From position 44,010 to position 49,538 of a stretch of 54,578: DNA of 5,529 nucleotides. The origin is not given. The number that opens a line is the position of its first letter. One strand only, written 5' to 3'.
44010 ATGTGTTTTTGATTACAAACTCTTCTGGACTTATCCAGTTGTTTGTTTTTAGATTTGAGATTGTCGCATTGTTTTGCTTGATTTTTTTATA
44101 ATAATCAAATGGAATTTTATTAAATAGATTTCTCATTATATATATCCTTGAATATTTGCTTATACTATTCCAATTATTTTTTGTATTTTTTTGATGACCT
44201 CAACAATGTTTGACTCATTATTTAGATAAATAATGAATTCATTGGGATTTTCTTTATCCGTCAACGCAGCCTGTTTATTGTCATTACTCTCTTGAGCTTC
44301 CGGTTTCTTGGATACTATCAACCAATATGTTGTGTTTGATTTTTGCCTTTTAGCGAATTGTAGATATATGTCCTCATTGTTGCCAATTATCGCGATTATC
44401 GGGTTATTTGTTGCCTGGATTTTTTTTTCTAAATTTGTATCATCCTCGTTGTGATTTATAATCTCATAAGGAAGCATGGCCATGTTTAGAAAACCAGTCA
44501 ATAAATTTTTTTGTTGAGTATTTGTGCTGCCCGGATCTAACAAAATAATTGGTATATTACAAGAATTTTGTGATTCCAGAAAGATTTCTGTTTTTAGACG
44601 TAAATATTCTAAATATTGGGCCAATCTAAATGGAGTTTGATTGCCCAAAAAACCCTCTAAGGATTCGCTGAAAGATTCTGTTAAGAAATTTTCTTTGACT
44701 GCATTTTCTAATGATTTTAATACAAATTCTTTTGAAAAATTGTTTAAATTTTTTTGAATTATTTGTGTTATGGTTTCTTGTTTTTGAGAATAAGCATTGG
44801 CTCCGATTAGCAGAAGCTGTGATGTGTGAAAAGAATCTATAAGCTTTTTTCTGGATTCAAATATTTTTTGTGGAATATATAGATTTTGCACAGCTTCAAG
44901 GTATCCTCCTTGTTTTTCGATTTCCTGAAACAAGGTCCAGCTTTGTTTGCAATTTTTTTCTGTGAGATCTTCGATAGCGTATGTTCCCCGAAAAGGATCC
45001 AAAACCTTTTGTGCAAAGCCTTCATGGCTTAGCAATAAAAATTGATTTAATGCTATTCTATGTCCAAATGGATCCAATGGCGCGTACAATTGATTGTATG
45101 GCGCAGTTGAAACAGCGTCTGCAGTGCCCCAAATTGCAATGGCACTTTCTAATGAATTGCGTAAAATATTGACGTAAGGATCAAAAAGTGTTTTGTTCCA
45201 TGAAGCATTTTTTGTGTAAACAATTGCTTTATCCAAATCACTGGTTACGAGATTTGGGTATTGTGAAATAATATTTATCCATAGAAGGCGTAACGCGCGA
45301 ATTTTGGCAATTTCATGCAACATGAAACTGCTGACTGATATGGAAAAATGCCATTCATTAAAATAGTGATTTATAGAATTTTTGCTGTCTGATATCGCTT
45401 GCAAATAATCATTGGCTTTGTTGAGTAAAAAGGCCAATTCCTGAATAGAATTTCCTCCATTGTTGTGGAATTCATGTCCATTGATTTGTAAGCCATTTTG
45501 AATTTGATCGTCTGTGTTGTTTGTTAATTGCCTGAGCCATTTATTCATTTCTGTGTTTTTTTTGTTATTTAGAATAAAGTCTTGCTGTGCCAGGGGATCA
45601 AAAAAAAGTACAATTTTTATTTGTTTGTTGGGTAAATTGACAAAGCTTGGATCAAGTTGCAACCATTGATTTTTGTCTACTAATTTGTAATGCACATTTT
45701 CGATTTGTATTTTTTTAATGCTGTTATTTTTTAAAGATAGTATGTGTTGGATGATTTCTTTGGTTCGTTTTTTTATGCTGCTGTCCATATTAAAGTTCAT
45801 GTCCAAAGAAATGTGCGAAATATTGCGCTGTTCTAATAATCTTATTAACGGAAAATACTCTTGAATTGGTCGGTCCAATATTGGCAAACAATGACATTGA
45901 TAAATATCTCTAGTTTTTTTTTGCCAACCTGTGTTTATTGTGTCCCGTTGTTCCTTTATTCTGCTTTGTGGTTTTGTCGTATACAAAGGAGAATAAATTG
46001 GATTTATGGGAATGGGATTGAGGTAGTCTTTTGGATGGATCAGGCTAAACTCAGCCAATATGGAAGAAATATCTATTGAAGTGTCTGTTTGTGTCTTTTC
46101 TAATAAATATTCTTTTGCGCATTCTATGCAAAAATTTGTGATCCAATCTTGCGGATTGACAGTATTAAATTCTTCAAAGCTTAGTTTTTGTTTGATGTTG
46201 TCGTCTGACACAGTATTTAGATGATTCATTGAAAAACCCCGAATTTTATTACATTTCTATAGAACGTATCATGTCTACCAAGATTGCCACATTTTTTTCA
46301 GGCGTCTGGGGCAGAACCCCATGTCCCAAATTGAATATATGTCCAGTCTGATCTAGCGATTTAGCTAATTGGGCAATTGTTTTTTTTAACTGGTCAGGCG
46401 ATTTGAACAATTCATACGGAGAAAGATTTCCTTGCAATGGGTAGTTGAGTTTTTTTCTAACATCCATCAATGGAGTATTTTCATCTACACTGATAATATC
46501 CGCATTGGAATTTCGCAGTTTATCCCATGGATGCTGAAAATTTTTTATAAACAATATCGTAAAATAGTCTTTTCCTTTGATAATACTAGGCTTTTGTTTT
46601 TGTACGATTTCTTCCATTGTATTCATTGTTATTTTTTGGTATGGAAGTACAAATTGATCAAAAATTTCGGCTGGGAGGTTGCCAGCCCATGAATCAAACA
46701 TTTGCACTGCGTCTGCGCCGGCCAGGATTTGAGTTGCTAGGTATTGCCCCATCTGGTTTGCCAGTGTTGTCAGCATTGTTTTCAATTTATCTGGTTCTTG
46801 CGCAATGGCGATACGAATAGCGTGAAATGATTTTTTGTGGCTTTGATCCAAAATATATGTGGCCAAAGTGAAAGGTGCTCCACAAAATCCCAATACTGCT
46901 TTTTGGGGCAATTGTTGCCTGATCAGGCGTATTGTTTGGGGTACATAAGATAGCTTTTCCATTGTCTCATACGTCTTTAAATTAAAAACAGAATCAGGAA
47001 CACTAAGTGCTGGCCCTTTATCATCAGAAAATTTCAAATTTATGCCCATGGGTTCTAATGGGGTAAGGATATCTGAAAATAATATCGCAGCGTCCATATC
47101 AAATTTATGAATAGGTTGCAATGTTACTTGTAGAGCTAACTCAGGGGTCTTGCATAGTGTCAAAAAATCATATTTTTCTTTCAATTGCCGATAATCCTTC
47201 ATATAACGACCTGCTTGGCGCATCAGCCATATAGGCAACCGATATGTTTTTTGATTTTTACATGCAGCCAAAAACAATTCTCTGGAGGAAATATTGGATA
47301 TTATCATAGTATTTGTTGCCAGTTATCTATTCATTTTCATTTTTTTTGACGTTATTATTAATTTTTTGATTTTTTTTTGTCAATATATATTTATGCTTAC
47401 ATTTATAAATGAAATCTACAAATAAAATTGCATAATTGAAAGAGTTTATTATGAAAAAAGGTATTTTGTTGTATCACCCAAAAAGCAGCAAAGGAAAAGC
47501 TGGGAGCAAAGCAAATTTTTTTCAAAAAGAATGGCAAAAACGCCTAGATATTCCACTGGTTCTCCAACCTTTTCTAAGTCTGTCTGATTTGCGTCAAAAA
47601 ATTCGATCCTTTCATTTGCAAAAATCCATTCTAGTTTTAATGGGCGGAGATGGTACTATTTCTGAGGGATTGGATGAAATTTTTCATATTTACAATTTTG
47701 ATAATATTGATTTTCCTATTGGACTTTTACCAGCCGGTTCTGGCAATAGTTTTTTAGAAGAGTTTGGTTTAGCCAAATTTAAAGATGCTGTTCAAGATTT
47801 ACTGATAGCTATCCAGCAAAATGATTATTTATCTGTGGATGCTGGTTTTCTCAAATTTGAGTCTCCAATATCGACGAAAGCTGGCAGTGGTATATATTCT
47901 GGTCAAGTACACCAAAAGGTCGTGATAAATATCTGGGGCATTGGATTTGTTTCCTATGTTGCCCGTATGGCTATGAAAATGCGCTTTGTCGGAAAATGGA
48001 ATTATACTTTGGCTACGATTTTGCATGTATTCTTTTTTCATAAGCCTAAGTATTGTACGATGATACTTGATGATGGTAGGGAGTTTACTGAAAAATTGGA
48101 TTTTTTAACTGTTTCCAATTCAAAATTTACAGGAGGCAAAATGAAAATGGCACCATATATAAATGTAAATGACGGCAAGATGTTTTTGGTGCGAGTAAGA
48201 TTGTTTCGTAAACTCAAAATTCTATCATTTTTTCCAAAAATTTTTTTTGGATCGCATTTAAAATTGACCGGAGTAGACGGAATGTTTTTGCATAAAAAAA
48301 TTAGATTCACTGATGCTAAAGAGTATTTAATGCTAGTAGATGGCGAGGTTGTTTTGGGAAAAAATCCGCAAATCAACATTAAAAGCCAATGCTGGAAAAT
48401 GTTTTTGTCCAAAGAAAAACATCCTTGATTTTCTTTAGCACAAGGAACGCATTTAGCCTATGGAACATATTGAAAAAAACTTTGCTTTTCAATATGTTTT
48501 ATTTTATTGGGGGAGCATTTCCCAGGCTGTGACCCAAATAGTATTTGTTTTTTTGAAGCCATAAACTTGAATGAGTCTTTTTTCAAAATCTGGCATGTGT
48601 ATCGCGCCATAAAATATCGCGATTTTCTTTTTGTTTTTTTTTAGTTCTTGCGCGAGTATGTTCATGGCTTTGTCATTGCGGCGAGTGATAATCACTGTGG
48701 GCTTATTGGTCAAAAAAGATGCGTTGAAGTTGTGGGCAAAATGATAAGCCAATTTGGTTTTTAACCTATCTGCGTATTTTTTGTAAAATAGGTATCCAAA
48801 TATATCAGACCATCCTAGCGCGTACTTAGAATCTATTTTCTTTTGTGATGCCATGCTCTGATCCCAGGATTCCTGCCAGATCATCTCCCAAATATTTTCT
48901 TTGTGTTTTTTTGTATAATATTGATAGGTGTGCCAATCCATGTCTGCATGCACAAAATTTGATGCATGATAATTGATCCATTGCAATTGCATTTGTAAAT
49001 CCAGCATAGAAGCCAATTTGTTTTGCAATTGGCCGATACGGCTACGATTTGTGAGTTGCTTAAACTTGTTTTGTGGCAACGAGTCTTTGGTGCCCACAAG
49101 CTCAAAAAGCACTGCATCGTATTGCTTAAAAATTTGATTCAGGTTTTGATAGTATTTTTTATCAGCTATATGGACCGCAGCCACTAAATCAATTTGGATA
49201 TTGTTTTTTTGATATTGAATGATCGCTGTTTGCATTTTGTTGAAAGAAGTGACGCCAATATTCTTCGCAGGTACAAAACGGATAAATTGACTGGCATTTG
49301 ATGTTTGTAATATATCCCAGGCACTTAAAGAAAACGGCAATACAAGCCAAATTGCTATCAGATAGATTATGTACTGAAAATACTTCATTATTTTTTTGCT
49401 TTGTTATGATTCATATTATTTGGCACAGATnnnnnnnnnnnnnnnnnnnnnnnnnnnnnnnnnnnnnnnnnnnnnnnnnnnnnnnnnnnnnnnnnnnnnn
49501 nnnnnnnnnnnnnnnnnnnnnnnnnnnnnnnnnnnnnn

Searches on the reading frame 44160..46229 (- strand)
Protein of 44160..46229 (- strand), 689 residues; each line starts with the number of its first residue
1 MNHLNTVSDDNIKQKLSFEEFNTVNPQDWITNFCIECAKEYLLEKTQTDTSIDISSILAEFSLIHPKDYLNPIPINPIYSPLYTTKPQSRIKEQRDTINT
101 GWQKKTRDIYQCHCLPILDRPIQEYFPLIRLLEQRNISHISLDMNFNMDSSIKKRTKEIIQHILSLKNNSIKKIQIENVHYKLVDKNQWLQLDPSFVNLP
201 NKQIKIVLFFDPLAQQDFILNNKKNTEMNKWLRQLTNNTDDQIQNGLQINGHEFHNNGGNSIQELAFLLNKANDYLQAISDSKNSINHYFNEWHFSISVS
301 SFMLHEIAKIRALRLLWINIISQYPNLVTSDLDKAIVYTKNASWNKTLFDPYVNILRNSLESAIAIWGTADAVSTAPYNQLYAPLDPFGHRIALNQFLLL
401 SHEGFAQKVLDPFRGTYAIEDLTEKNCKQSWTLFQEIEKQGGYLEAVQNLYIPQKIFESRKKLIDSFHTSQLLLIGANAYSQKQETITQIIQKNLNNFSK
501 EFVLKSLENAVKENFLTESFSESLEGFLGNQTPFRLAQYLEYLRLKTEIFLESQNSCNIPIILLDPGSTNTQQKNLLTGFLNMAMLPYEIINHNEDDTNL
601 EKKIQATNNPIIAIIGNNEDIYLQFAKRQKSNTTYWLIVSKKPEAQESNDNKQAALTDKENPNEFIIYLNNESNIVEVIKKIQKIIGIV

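Call 39: search_protein_families(library=pfam, proteins=[window:44160-46229:-], max_evalue=0.001)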
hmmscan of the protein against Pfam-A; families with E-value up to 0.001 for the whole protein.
window:44160-46229:- (689 aa): 1 family
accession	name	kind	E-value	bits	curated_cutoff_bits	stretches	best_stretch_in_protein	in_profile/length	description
PF01642.28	MM_CoA_mutase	-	2e-58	198.7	22.1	1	201-490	152-445/512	Methylmalonyl-CoA mutase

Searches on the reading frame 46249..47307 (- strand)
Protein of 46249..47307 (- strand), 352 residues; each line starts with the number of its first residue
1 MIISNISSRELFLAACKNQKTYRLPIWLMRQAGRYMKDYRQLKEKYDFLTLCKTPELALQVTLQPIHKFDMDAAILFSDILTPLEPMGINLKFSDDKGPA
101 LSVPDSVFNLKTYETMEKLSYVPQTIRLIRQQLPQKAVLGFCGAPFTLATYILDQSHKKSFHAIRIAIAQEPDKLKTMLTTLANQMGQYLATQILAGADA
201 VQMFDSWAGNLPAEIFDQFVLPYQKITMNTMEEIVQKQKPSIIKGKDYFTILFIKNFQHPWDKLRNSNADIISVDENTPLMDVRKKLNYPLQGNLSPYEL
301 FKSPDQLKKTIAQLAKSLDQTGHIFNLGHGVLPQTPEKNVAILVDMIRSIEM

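Call 39: search_protein_families(library=pfam, proteins=[window:46249-47307:-], max_evalue=0.001)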
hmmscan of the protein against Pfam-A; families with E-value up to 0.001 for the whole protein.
window:46249-47307:- (352 aa): 1 family
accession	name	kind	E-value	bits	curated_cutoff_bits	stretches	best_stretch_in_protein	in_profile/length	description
PF01208.23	URO-D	-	2e-99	333.3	23.9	1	8-349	2-345/346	Uroporphyrinogen decarboxylase (URO-D)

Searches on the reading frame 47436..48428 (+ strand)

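Call 39: search_protein_families(library=pfam, proteins=[window:47436-48428:+], max_evalue=0.001)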
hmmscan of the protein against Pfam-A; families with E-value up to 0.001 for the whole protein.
window:47436-48428:+ (330 aa): 2 families
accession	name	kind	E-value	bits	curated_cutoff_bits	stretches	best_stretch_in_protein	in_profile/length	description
PF19279.4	YegS_C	-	1.2e-14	54.8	27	1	170-311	6-144/158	YegS C-terminal NAD kinase beta sandwich-like domain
PF00781.29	DAGK_cat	-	3.6e-12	46.4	23.6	1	10-123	3-110/125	Diacylglycerol kinase catalytic domain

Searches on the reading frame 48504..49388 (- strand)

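Call 39: search_protein_families(library=pfam, proteins=[window:48504-49388:-], max_evalue=0.001)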
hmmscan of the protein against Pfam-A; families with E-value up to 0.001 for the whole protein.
window:48504-49388:- (294 aa): 1 family
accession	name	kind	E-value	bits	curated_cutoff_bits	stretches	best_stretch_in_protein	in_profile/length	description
PF01963.22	TraB_PrgY_gumN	-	1.3e-05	25.6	26.8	0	59-128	5-79/263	TraB/PrgY/gumN family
